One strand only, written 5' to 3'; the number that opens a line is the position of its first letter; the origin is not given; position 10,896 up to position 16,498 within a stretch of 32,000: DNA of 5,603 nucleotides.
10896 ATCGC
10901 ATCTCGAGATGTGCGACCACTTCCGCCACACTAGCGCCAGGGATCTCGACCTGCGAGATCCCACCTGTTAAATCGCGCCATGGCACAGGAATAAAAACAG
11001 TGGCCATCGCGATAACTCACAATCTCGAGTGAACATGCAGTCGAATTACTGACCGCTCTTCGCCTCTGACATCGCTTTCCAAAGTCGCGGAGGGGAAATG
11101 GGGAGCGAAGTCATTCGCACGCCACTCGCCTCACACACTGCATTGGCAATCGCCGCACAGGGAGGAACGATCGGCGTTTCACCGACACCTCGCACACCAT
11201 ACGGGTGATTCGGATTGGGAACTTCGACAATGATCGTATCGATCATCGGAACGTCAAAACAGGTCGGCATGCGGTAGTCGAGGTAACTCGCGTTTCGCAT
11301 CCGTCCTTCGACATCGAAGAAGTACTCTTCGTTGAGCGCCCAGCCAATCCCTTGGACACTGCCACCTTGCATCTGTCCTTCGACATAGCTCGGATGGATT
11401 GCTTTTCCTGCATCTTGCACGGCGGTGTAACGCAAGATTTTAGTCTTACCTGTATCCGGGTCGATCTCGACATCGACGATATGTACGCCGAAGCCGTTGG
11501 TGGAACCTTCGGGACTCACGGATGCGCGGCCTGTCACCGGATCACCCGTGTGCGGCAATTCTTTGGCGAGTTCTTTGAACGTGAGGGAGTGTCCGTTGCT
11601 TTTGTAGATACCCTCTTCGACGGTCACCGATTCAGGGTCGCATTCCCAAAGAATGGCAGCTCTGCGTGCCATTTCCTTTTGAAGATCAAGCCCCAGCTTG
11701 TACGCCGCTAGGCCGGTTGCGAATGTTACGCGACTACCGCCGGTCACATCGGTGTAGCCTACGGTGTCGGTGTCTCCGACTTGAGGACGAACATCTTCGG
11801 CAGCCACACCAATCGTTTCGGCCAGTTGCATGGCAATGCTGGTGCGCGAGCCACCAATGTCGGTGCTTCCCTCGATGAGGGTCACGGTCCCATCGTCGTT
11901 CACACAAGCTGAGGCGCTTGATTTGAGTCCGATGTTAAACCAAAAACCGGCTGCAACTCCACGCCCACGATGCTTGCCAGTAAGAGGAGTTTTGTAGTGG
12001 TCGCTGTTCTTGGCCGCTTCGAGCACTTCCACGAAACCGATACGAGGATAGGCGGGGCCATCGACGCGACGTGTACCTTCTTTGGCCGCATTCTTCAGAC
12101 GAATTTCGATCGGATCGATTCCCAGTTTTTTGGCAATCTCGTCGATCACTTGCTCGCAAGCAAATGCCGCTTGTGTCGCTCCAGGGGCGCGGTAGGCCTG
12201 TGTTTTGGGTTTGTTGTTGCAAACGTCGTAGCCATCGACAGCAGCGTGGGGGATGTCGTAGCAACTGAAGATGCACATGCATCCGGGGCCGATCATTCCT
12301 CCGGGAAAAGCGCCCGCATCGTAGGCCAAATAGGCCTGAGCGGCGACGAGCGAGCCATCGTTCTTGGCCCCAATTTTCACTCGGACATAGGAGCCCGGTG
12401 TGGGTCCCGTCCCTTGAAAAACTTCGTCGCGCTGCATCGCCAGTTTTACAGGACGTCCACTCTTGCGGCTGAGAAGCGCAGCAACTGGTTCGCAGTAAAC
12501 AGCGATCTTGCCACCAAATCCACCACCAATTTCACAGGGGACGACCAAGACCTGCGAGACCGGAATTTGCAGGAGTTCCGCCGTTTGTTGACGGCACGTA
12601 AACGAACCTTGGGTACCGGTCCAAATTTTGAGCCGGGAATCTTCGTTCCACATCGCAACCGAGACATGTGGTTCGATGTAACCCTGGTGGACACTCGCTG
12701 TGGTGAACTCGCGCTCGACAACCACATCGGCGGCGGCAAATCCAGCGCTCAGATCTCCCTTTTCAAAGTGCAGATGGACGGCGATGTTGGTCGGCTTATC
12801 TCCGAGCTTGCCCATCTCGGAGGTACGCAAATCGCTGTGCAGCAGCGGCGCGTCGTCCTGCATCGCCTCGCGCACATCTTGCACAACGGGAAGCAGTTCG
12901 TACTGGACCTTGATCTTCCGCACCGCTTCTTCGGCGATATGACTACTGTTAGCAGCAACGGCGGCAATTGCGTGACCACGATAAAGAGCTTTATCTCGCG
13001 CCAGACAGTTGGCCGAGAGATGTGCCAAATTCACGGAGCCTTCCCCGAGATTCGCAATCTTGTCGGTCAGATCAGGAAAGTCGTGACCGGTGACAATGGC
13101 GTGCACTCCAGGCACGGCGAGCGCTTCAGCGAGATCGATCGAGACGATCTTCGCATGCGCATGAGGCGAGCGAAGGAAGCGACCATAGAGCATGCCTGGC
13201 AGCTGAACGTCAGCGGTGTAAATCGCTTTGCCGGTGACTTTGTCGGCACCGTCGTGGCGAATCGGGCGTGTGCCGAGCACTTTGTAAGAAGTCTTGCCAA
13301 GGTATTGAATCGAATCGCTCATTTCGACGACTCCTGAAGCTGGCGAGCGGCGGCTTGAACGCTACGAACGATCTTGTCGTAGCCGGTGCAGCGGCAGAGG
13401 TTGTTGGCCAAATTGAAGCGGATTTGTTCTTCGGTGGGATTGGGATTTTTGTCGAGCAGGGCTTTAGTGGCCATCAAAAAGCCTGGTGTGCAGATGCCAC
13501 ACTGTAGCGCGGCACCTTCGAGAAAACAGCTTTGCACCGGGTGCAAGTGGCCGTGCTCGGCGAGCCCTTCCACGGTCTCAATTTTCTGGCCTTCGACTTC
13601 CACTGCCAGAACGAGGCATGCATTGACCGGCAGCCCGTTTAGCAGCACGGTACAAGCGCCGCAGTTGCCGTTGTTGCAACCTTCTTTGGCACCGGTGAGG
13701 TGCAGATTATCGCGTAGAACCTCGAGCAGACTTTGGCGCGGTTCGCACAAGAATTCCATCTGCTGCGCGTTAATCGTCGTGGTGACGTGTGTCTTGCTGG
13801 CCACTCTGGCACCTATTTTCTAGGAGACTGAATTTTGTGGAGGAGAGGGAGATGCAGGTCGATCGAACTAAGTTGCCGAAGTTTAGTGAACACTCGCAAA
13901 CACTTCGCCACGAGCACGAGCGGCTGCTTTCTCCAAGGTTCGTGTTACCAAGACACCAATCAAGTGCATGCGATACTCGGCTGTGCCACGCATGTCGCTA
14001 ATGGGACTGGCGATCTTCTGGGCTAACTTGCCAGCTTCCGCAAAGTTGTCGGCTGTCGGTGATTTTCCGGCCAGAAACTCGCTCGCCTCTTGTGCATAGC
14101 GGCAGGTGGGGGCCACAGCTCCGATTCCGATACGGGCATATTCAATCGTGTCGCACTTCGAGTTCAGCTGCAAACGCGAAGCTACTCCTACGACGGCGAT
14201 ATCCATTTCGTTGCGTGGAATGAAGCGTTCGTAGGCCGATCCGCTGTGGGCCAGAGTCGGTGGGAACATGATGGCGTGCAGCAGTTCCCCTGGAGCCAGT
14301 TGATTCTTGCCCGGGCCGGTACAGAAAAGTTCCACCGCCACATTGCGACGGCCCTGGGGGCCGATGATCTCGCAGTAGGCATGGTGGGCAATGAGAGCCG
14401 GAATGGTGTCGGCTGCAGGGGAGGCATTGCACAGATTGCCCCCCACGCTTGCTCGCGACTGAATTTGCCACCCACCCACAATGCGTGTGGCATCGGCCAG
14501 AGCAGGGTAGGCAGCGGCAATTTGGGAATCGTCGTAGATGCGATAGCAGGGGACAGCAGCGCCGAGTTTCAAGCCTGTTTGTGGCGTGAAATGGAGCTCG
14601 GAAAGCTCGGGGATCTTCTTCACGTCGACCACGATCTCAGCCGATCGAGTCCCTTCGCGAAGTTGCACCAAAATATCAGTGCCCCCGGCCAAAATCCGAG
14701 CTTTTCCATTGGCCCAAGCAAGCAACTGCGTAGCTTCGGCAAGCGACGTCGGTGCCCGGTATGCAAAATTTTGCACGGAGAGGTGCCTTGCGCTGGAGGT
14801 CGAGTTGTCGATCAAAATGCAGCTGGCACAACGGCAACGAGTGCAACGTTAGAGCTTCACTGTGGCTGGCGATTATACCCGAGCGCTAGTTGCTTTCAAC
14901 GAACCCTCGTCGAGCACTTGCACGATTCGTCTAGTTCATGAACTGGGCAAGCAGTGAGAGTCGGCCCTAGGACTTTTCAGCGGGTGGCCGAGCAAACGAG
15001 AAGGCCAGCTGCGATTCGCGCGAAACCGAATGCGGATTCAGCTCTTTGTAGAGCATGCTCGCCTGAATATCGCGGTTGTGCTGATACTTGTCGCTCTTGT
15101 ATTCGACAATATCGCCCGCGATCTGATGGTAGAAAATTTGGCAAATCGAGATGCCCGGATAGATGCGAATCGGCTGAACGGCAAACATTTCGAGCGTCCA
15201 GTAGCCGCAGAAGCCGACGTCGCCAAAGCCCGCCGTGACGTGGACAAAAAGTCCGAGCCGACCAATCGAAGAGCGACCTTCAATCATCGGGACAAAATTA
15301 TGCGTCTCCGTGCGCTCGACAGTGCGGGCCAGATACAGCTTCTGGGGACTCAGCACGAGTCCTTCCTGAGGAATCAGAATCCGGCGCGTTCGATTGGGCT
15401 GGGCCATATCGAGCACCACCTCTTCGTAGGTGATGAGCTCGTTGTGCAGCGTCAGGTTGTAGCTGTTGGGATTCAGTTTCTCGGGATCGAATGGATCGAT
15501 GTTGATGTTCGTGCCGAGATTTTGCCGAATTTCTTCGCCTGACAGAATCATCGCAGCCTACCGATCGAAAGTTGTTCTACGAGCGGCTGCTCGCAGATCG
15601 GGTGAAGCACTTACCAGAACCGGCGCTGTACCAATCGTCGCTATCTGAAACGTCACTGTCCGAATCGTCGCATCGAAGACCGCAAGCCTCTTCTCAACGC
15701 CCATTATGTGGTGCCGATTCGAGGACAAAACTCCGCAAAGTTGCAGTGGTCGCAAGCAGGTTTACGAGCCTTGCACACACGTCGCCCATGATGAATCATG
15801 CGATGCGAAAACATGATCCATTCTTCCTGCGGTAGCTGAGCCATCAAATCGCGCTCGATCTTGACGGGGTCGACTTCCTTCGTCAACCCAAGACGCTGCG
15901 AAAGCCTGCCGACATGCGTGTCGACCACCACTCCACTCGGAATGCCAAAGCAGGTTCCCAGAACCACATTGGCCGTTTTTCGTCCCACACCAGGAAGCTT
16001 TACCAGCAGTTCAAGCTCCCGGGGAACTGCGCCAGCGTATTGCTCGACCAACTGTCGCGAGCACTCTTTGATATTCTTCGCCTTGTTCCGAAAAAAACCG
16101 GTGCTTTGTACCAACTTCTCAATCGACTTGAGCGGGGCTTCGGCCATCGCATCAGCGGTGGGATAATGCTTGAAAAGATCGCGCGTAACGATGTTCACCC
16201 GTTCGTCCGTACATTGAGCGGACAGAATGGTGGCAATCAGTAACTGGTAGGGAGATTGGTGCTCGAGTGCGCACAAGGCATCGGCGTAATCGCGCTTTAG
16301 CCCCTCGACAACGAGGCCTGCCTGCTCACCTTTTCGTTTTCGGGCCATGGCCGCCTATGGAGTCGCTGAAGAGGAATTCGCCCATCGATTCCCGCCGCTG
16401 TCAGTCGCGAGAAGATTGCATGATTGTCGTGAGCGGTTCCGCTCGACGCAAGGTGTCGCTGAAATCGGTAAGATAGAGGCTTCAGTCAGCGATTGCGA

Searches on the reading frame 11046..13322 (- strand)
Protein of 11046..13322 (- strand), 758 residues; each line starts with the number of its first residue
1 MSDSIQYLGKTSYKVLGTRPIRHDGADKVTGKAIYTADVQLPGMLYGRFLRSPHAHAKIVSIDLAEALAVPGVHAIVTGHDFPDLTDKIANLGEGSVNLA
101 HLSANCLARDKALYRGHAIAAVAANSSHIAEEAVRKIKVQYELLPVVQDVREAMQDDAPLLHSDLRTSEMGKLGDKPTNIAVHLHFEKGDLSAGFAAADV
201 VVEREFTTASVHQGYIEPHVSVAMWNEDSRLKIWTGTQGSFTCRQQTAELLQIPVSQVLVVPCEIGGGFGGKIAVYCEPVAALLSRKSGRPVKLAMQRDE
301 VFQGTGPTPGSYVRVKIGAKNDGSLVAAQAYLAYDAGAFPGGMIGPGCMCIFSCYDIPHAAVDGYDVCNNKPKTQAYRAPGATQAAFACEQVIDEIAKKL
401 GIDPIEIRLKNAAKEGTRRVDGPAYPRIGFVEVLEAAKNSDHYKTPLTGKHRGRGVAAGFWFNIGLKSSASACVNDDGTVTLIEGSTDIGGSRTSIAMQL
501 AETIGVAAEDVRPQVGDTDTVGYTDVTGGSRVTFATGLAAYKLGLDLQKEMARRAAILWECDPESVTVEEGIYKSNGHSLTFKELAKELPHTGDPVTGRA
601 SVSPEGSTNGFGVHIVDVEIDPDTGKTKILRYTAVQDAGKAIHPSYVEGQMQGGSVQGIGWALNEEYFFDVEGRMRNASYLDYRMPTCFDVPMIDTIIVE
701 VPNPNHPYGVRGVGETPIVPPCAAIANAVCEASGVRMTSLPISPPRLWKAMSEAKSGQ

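Call 12: search_protein_families(library=pfam, proteins=[window:11046-13322:-], max_evalue=0.01)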
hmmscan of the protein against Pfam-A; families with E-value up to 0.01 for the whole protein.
window:11046-13322:- (758 aa): 3 families
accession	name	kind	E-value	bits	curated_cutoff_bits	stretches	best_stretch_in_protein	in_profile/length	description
PF02738.23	MoCoBD_1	-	2.9e-70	236.6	27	1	176-412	5-244/244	Molybdopterin cofactor-binding domain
PF20256.3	MoCoBD_2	-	1.6e-62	212.1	27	1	445-692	21-283/283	Molybdopterin cofactor-binding domain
PF01315.27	Ald_Xan_dh_C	-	1.4e-31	109.5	31.3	1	30-144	1-109/110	Aldehyde oxidase and xanthine dehydrogenase, a/b hammerhead domain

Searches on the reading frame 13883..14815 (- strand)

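Call 95: search_protein_families(library=pfam, proteins=[window:13883-14815:-], max_evalue=1)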
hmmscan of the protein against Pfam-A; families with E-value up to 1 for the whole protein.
window:13883-14815:- (310 aa): 2 families
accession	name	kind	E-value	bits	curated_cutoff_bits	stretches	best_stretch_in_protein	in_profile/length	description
PF00941.27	FAD_binding_5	-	2.6e-42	145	27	1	16-186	2-169/170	FAD binding domain in molybdopterin dehydrogenase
PF03450.22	CO_deh_flav_C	-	2.4e-25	89.1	25.5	1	198-296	5-101/102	CO dehydrogenase flavoprotein C-terminal domain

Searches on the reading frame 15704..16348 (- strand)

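Call 95: search_protein_families(library=pfam, proteins=[window:15704-16348:-], max_evalue=1)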
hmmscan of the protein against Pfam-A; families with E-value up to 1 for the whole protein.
window:15704-16348:- (214 aa): 6 families
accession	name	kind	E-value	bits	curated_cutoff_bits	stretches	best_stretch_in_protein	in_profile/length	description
PF00730.31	HhH-GPD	-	2.8e-24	86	26.2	1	38-173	1-107/108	HhH-GPD superfamily base excision DNA repair protein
PF00633.29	HHH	-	1.6e-06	28.1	24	1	104-130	2-28/30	Helix-hairpin-helix motif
PF10576.14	EndIII_4Fe-2S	-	0.0001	22.9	20.5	1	192-208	1-17/17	Iron-sulfur binding domain of endonuclease III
PF14520.12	HHH_5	-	0.0044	17.9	27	1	113-126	35-48/57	Helix-hairpin-helix domain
PF14127.11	DUF4294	-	0.0096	16.3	27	1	47-105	24-81/155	Domain of unknown function (DUF4294)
PF21176.3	RecR_HhH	-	0.017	15.4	27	1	113-126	6-19/45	RecR, helix-hairpin-helix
